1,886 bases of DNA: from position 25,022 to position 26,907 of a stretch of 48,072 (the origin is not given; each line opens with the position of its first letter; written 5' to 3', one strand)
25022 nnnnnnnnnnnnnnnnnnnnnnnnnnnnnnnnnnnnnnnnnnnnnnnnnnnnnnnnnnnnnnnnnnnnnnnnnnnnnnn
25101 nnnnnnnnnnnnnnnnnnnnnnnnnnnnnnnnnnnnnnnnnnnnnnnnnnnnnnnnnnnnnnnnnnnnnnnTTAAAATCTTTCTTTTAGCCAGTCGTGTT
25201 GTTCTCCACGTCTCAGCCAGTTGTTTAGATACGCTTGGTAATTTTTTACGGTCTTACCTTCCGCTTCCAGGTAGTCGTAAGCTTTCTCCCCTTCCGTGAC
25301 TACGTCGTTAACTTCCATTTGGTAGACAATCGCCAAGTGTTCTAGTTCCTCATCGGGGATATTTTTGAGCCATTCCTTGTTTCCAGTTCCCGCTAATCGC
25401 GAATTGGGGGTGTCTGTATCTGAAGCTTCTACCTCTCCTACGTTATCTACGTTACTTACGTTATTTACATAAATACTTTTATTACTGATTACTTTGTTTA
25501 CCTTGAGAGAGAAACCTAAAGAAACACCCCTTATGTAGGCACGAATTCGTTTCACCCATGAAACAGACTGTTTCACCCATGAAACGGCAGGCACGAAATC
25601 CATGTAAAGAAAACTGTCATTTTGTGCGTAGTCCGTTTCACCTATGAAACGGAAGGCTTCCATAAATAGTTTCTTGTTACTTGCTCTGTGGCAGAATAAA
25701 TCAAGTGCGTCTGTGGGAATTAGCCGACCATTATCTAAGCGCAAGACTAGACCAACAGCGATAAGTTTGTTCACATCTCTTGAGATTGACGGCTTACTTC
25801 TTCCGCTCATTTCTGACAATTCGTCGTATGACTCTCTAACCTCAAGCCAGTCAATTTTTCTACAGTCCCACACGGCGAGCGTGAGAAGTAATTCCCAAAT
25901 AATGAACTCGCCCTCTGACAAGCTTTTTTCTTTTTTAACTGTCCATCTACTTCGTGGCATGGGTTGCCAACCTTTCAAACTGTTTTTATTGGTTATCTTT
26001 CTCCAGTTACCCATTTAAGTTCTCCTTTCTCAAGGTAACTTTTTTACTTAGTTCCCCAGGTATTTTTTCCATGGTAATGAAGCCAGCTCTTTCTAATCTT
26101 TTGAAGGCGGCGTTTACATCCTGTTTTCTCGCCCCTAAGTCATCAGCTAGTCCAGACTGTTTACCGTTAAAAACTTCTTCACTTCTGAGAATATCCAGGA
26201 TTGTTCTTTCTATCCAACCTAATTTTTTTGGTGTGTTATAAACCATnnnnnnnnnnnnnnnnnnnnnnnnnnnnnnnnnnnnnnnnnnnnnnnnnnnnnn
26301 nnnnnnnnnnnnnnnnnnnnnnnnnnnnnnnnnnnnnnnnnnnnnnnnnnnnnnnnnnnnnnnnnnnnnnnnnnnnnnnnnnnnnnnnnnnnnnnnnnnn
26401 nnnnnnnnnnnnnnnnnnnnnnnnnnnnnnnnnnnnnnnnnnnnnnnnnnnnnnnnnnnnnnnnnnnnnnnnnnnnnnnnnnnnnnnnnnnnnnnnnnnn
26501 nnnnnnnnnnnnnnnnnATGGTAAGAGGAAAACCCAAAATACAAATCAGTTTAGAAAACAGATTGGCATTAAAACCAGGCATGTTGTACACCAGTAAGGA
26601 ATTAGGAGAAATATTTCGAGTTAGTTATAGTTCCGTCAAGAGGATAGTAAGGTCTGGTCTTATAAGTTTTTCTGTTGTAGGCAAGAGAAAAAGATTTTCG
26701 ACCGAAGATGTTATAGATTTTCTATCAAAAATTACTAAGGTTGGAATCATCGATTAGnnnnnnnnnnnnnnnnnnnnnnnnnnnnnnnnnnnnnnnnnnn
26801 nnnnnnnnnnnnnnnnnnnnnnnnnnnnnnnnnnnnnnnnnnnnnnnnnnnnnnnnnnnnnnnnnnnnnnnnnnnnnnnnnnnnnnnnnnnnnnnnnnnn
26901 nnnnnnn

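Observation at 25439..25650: Lambda-O-style replication origin embedded in the coding sequence of the initiator-like gene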

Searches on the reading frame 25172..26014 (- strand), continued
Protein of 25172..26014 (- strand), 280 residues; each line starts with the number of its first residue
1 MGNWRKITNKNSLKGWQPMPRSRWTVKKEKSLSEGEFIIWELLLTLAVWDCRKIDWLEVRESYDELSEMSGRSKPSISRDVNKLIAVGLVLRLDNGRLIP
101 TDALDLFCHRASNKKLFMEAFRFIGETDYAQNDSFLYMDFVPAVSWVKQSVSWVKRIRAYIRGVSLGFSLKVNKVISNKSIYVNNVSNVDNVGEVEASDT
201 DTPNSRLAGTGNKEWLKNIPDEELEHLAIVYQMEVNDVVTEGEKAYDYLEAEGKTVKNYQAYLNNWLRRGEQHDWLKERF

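Call 41: find_encoding_contigs(protein=P0035, flank=5000, max_places=1)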
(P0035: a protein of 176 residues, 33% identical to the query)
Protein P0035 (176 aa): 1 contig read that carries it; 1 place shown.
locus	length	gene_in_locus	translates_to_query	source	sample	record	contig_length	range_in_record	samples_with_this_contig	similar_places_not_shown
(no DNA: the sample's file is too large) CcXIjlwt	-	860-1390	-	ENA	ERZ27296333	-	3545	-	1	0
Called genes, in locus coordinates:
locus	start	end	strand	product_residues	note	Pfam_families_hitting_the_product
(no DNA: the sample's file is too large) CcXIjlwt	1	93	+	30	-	?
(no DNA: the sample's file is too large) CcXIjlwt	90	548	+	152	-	-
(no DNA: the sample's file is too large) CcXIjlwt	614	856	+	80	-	PF18903:DUF5659 (weak)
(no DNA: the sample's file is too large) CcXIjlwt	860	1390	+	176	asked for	-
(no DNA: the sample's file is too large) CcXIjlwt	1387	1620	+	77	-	-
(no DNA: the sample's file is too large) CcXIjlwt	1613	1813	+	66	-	PF12728:HTH_17, PF13411:MerR_1 (weak), PF00376:MerR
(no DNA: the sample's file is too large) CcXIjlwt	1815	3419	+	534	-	PF00239:Resolvase, PF07508:Recombinase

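Call 42: find_encoding_contigs(protein=P0036, flank=5000, max_places=1)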
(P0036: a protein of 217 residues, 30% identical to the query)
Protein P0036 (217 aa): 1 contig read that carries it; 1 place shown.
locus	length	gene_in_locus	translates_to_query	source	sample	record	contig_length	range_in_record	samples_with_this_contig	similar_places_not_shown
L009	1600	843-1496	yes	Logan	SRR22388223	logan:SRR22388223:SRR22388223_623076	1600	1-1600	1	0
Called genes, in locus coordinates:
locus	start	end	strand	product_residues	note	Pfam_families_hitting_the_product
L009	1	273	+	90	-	?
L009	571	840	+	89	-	PF18903:DUF5659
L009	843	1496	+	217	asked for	-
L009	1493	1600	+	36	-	?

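Call 43: find_encoding_contigs(protein=P0032, flank=5000, max_places=1)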
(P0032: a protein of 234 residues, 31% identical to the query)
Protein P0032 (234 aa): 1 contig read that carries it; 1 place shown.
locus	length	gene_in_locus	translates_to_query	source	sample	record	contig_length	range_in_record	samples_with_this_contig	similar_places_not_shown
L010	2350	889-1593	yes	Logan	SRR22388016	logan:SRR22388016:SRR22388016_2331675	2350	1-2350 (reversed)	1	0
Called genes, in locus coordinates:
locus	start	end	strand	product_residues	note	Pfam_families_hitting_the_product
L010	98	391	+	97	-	-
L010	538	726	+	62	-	-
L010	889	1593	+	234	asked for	-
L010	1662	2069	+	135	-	-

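Call 45: search_protein_families(library=pfam, proteins=[L002:5729-7267:+, L008:947-2695:+], max_evalue=0.01)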
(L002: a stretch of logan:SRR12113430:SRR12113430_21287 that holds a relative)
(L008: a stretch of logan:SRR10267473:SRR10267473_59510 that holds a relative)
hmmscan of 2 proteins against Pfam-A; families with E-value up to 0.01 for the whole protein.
L002:5729-7267:+ (513 aa): 3 families
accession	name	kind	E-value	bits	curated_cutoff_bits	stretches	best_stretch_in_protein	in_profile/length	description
PF00239.26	Resolvase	-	3.1e-24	86.2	23.3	1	9-155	1-143/145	Resolvase, N terminal domain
PF07508.19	Recombinase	-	3.1e-10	40.7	21.1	1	188-272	7-101/102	Recombinase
PF13408.12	Zn_ribbon_recom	-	0.00014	22.6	25.3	1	289-345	1-57/58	Recombinase zinc beta ribbon domain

L008:947-2695:+ (583 aa): 4 families
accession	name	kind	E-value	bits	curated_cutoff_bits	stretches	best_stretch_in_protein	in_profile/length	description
PF00239.26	Resolvase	-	2.4e-11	44.4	23.3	1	18-132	2-109/145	Resolvase, N terminal domain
PF07508.19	Recombinase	-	3.1e-07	31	21.1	1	198-284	6-99/102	Recombinase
PF09851.14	SHOCT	-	0.003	17.7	27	1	437-462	2-27/28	Short C-terminal domain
PF13248.11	Zn_ribbon_3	-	0.0071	16.2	27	0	321-345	3-25/26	zinc-ribbon domain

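Call 54: search_dna_similar(query=P0001, collection=phages, mode=protein, max_evalue=0.01, max_rows=15)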
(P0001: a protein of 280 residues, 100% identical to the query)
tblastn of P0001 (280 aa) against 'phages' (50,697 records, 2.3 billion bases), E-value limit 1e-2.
No match.

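Call 55: search_dna_similar(query=P0001, collection=plasmids, mode=protein, max_evalue=0.01, max_rows=15)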
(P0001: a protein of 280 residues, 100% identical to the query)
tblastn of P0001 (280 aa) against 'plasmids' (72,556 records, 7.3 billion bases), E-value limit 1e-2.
No match.

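Call 57: search_solved_structures(query=A3, max_evalue=1)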
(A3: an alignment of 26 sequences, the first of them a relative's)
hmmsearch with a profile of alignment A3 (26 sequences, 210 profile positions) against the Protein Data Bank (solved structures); distinct sequences matched with E-value up to 1: 70 (the best 60 are shown).
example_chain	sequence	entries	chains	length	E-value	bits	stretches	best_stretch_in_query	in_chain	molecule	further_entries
1ku9_A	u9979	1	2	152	5.6e-05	26.5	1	45-142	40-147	hypothetical protein MJ223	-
5yhz_A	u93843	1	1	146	6.5e-05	26.3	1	11-134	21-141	Zinc transport transcriptional regulator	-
5yhx_A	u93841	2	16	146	0.00018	24.9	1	12-134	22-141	Zinc transport transcriptional regulator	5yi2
5yhy_A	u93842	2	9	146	0.0002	24.8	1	21-134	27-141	Zinc transport transcriptional regulator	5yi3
5yi0_B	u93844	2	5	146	0.00028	24.2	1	24-134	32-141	Zinc transport transcriptional regulator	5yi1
6fi9_A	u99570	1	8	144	0.0051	20.1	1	14-91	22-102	Transcriptional regulator ZitR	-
2d1h_A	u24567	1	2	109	0.006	19.9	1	19-100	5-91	109aa long hypothetical transcriptional regulator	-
3tgn_A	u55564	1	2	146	0.0065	19.8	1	26-111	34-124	Adc operon repressor AdcR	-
4ham_A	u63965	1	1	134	0.012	19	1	35-80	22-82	Lmo2241 protein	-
3r0a_A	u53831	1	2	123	0.02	18.2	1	28-99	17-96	Putative transcriptional regulator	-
3nrv_A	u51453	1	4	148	0.026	17.8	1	41-84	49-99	Putative transcriptional regulator (MarR/EmrR family)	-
4mnu_A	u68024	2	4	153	0.029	17.7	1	32-88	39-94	SlyA-like transcription regulator | MarR family transcriptional regulator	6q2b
4r1h_A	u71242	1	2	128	0.038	17.3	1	40-104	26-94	Lmo0741 protein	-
3kp2_A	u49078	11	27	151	0.041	17.2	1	47-110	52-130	Transcriptional regulator TcaR | TcaR transcription regulator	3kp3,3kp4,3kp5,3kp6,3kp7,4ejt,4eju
5jls_A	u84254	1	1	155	0.081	16.2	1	40-102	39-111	Adhesin competence repressor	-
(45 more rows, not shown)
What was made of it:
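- Tried and rejected: The PDB sequence search gave the same result (call 57).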

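Call 59: predict_structure(alignment_id=A6)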
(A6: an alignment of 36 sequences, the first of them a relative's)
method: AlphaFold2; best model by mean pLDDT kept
length: 280 residues; sequences in the alignment: 36
mean_pLDDT: 72.6   pTM: 0.45
mean pLDDT of the five models: 72.6, 71.4, 71.3, 71.3, 71.1
residues with pLDDT >= 90: 128; 70-90: 27; 50-70: 38; < 50: 87
segments of 3 or more residues with pLDDT < 50: 1-9, 129-162, 164-196, 198-202
pLDDT, mean of each block of 10 residues (from residue 1): 46 68 94 97 89 81 95 98 98 96 80 70 51 43 44 44 45 36 37 46 55 95 95 94 96 95 90 56
secondary structure, 60 per line:
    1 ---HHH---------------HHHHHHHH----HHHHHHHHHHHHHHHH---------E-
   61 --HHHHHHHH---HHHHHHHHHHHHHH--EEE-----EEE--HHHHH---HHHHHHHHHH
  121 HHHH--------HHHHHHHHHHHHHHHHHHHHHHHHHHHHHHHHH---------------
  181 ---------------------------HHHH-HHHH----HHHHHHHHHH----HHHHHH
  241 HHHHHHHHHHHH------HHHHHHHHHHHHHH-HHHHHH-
elements in order: H22-29 H34-49 H63-70 H74-87 E90-92 E98-100 H103-107 H111-124 H133-165 H208-211 H213-216 H221-230 H235-252 H259-272 H274-279
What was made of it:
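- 25172..26014 (-): Initiator gene, 280 aa (P0001): N-terminal winged helix, disordered linker, C-terminal helical domain. Domain layout from AlphaFold2, call 59.
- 25640..25957 (-): DNA encoding the winged-helix DNA-binding domain (residues about 20-125). This domain is the presumed iteron binder. pLDDT above 90 (call 59).
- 25199..25393 (-): DNA encoding the C-terminal helical domain (residues 208-272; family consensus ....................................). Presumed to recruit host replication proteins. pLDDT about 95 (call 59).
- On Lambda O-type initiators (Pfam PF04492 Phage_rep_O): The layout is met (call 59).
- Checked: Domain position: AlphaFold2 gives a confident winged helix at residues about 20-125, a low-confidence linker at 129-202 and a confident helical domain at 208-272 (call 59).
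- Layout is winged helix, disordered linker, helical C-domain (call 59). The linker is predicted to be disordered (call 59).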

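Call 63: fold_search(model_id=the predicted structure, library=pdb)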
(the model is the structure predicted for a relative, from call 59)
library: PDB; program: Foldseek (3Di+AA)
matches with E <= 10: 1590; with E <= 0.001: 0
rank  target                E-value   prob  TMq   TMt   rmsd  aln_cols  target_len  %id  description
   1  7wze_Y                4.5e-03  1.00  0.22  0.36  11.6       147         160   18  Structure of Transcriptional regulator from Bacillus subtilis (strain 168) (released 2022-04-20)
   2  7el2_B                1.0e-02  1.00  0.21  0.43  11.3       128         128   16  Crystal structure of apo-HpaR from Acinetobacter baumannii (released 2022-01-19)
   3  3s2w_G                1.4e-02  1.00  0.23  0.45  12.8       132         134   14  The crystal structure of a MarR transcriptional regulator from Methanosarcina mazei Go1 (released 2011-06-22)
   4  7wze_A                1.4e-02  1.00  0.20  0.34  11.9       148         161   18  Structure of Transcriptional regulator from Bacillus subtilis (strain 168) (released 2022-04-20)
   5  3vb2_B                1.4e-02  0.99  0.20  0.41  14.6       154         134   15  Crystal Structure of the Reduced Form of MarR from E.coli (released 2013-01-30)
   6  3qpt                  1.7e-02  0.93  0.17  0.33  13.7       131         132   17  Crystal structure of the Salmonella transcriptional regulator SlyA (released 2011-05-04)
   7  2d1h_A                1.8e-02  1.00  0.21  0.50   9.3       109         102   19  Crystal structure of ST1889 protein from thermoacidophilic archaeon Sulfolobus tokodaii (released 2006-09-05)
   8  3kp2_B                1.8e-02  0.99  0.21  0.40  11.5       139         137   17  Staphylococcus epidermidis TcaR in complex with penicillin G (released 2010-06-09)
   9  5aip_B                2.0e-02  1.00  0.21  0.43  13.0       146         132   16  Crystal structure of NadR in complex with 4-hydroxyphenylacetate (released 2016-03-02)
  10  2qww_F                2.0e-02  0.99  0.21  0.40  12.3       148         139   14  Crystal structure of multiple antibiotic-resistance repressor (MarR) (YP_013417.1) from Listeria monocytogenes 4b F236 (released 2007-08-21)
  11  3eco_B                2.1e-02  1.00  0.22  0.44  11.6       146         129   14  Crystal structure of MepR, a transcription regulator of the Staphylococcus aureus multidrug efflux pump MepA (released 2009-02-10)
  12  3eco_A                2.1e-02  0.99  0.22  0.42  12.2       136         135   12  Crystal structure of MepR, a transcription regulator of the Staphylococcus aureus multidrug efflux pump MepA (released 2009-02-10)
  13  2fbh                  2.1e-02  0.82  0.15  0.28  14.0       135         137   17  The crystal structure of transcriptional regulator PA3341 (released 2005-12-20)
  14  4aih_C                2.2e-02  0.99  0.21  0.40  11.9       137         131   12  Crystal structure of RovA from Yersinia in its free form (released 2012-09-12)
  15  5aiq_D                2.4e-02  1.00  0.21  0.43  12.2       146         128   16  Crystal structure of ligand-free NadR (released 2016-03-02)
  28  4pta                  3.3e-02  1.00  0.26  0.55   5.0        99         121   16  Structure of MDR initiator (released 2014-06-25)
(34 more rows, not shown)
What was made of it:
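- Closest known: Iteron plasmids and RepA_N-type initiators of Firmicutes plasmids. Same: There are weak structural and sequence matches (call 57: E about 0.15; call 63: TM-score 0.55 normalised to the target).
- Structure matches are MarR-type repressors (calls 57, 63).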

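Call 65: find_encoding_contigs(protein=P0026, flank=6000, max_places=1)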
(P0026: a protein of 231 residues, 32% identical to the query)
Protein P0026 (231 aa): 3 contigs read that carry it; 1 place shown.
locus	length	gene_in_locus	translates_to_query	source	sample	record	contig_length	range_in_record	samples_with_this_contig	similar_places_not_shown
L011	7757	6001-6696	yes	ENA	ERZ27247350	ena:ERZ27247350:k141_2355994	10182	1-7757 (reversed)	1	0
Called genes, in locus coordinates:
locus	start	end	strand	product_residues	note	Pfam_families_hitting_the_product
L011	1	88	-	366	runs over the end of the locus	-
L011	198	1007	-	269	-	-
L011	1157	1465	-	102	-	-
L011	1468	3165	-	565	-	-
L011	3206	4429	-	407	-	PF04466:Terminase_3 (weak), PF17288:Terminase_3C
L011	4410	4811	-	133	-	PF16677:GP3_package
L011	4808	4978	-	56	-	-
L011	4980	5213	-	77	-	-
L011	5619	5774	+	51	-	-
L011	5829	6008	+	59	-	-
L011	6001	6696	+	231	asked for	PF04492:Phage_rep_O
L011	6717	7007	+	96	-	-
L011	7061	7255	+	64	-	-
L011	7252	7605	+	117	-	-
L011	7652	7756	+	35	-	?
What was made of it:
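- L011 encodes separate small and large terminase subunits in addition to its O-like gene with iterons (call 65).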

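Call 66: find_encoding_contigs(protein=P0013, flank=6000, max_places=1)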
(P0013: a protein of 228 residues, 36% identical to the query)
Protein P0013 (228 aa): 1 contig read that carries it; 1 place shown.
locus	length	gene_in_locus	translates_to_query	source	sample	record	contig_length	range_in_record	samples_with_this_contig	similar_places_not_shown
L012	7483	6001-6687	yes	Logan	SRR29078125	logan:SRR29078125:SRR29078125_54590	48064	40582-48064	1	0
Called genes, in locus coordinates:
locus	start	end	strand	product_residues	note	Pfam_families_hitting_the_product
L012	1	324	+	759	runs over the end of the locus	-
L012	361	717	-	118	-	-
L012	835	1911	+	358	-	-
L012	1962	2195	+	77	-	-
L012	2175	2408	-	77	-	-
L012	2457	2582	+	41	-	-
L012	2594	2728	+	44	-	-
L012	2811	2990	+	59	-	-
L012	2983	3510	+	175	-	-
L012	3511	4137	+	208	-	PF07460:NUMOD3 (faint)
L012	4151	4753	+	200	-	PF09588:YqaJ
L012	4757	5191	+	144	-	PF00436:SSB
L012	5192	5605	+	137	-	-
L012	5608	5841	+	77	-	-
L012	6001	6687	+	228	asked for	PF04492:Phage_rep_O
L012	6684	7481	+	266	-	?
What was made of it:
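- Closest known: Metagenomic Phage_rep_O proteins with the same C-terminal domain. Different: L011 encodes terminase subunits and L012 encodes SSB and a YqaJ-type exonuclease, so both look phage-like (calls 65, 66).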

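Call 70: search_protein_families(library=ncbifam, proteins=[window:25172-26014:-], max_evalue=0.001)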
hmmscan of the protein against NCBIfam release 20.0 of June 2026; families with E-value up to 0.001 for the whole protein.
window:25172-26014:- (280 aa): 0 families

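Call 82: search_protein_families(library=pfam, proteins=[P0013, P0026, P0003, P0006, P0009, P0015], max_evalue=0.001)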
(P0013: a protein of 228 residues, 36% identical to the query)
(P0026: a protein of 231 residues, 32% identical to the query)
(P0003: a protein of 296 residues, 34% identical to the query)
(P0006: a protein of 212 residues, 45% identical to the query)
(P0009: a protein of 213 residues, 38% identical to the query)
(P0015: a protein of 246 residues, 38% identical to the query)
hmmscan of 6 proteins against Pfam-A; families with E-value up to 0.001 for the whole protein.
P0013 (228 aa): 1 family
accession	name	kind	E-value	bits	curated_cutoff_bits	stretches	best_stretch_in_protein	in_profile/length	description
PF04492.19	Phage_rep_O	-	2.2e-24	86.3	28.7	1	11-101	5-95/95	Bacteriophage replication protein O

P0026 (231 aa): 1 family
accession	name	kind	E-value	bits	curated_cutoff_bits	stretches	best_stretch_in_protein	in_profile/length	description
PF04492.19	Phage_rep_O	-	4.5e-27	94.9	28.7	1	6-97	4-95/95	Bacteriophage replication protein O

P0003 (296 aa): 1 family
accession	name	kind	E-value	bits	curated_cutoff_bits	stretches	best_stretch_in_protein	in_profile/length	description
PF04492.19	Phage_rep_O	-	8.5e-08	33.1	28.7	1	5-85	8-81/95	Bacteriophage replication protein O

P0006 (212 aa): 1 family
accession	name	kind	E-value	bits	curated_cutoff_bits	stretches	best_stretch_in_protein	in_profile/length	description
PF04492.19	Phage_rep_O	-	3.8e-11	43.8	28.7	1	4-98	5-84/95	Bacteriophage replication protein O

P0009 (213 aa): 1 family
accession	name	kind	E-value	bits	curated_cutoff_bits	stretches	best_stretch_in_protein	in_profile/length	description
PF04492.19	Phage_rep_O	-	1.4e-10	42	28.7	1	6-76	11-81/95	Bacteriophage replication protein O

P0015 (246 aa): 1 family
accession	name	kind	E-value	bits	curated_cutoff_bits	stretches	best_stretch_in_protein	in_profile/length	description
PF04492.19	Phage_rep_O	-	1.7e-13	51.4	28.7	1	6-105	5-95/95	Bacteriophage replication protein O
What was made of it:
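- Closest known: Metagenomic Phage_rep_O proteins with the same C-terminal domain. Different: Their N-domains are canonical PF04492 (calls 65, 66, 82).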

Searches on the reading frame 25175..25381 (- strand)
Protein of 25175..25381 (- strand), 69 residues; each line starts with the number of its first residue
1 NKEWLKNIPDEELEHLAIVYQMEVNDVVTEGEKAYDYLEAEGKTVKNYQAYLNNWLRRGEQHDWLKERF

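Call 78: search_protein_families(library=phrogs, proteins=[window:25175-25381:-], max_evalue=0.01)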
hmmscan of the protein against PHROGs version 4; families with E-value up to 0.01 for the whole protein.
seq(69 aa): 0 families

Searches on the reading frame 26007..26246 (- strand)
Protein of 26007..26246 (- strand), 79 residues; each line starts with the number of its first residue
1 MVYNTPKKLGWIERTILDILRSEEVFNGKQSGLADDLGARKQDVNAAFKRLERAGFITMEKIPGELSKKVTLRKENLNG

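Call 6: search_protein_families(library=pfam, proteins=[window:26007-26246:-], max_evalue=1)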
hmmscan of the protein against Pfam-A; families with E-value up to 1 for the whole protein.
window:26007-26246:- (79 aa): 9 families
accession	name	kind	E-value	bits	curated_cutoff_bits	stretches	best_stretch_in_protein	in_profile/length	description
PF13545.12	HTH_Crp_2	-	0.0011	19.4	27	1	26-58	21-53/70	Crp-like helix-turn-helix domain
PF01047.28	MarR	-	0.0016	18.8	24.6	1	29-63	19-53/59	MarR family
PF14394.12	DUF4423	-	0.0028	17.9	30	1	27-70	36-78/165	Domain of unknown function (DUF4423)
PF12802.13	MarR_2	-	0.015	15.9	27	1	30-58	23-51/61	MarR family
PF01978.25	TrmB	-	0.052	13.8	25.6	1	31-62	26-57/68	Sugar-specific transcriptional regulator TrmB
PF13412.12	HTH_24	-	0.055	13.5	21.9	1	33-58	23-48/48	Winged helix-turn-helix DNA-binding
PF22560.2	GMT-wHTH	-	0.07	14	27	1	7-59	24-77/82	GMT-like wHTH domain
PF13730.12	HTH_36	-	0.073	13.3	25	1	29-57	27-55/55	Helix-turn-helix domain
PF02295.23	z-alpha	-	0.079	13.5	21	1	13-58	6-52/67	Adenosine deaminase z-alpha domain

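Call 8: search_protein_families(library=phrogs, proteins=[window:26007-26246:-], max_evalue=0.1)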
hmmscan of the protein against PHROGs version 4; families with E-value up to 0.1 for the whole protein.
window:26007-26246:- (79 aa): 5 families
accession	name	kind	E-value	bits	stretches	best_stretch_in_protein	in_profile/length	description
phrog_10086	-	DNA, RNA and nucleotide metabolism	2.9e-05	25.2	1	12-65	18-68/91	HTH DNA binding protein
phrog_2440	-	transcription regulation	0.012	16.5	1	14-59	31-77/126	transcriptional regulator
phrog_270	-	DNA, RNA and nucleotide metabolism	0.052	13.9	1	30-62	70-102/383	replication initiation protein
phrog_391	-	DNA, RNA and nucleotide metabolism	0.067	13.8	1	33-61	43-71/298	replication initiation O-like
phrog_7498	-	DNA, RNA and nucleotide metabolism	0.071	13.3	1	29-63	58-92/296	DnaD-like helicase loader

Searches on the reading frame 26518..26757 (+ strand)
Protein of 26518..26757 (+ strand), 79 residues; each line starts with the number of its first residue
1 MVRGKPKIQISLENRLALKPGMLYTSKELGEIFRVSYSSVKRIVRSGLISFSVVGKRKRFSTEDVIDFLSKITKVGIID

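Call 6: search_protein_families(library=pfam, proteins=[window:26518-26757:+], max_evalue=1)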
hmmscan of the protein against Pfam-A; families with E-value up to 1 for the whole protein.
window:26518-26757:+ (79 aa): 8 families
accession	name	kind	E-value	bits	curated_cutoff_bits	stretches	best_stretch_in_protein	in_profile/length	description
PF12728.13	HTH_17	-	1.3e-08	35.4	27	1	23-71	1-49/51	Helix-turn-helix domain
PF04545.22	Sigma70_r4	-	0.057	13.4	24.1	1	24-48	21-45/50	Sigma-70, region 4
PF12964.13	DUF3853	-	0.12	13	22.1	1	18-54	41-77/97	Protein of unknown function (DUF3853)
PF13568.12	OMP_b-brl_2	-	0.14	12.7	27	1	6-56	44-96/175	Outer membrane protein beta-barrel domain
PF13591.12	MerR_2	-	0.18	12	29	1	25-67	2-44/84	MerR HTH family regulatory protein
PF13518.12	HTH_28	-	0.19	12.3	25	1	25-45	14-34/52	Helix-turn-helix domain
PF13613.12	HTH_Tnp_4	-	0.23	11.5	27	1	26-45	22-41/53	Helix-turn-helix of DDE superfamily endonuclease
PF13542.12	HTH_Tnp_ISL3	-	0.24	11.3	27.4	0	28-45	31-48/51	Helix-turn-helix domain of transposase family ISL3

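Call 8: search_protein_families(library=phrogs, proteins=[window:26518-26757:+], max_evalue=0.1)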
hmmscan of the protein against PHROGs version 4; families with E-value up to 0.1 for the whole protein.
window:26518-26757:+ (79 aa): 7 families
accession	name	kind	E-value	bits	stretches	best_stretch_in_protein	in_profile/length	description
phrog_66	-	integration and excision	3.8e-05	24.5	1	11-72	81-143/412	excisionase and transcriptional regulator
phrog_7735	-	integration and excision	0.00042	21.6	1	20-72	2-53/99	excisionase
phrog_57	-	head and packaging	0.00057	20.8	1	17-69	6-59/199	terminase small subunit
phrog_15534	-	DNA, RNA and nucleotide metabolism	0.00072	21.1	1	25-71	45-90/93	HTH DNA binding protein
phrog_668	-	DNA, RNA and nucleotide metabolism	0.0033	18.1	1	21-74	61-115/181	HTH DNA binding protein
phrog_1877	-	DNA, RNA and nucleotide metabolism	0.012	16.5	1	20-71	57-108/129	DNA binding protein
phrog_10045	-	DNA, RNA and nucleotide metabolism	0.015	16.2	1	20-71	18-69/74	HTH DNA binding protein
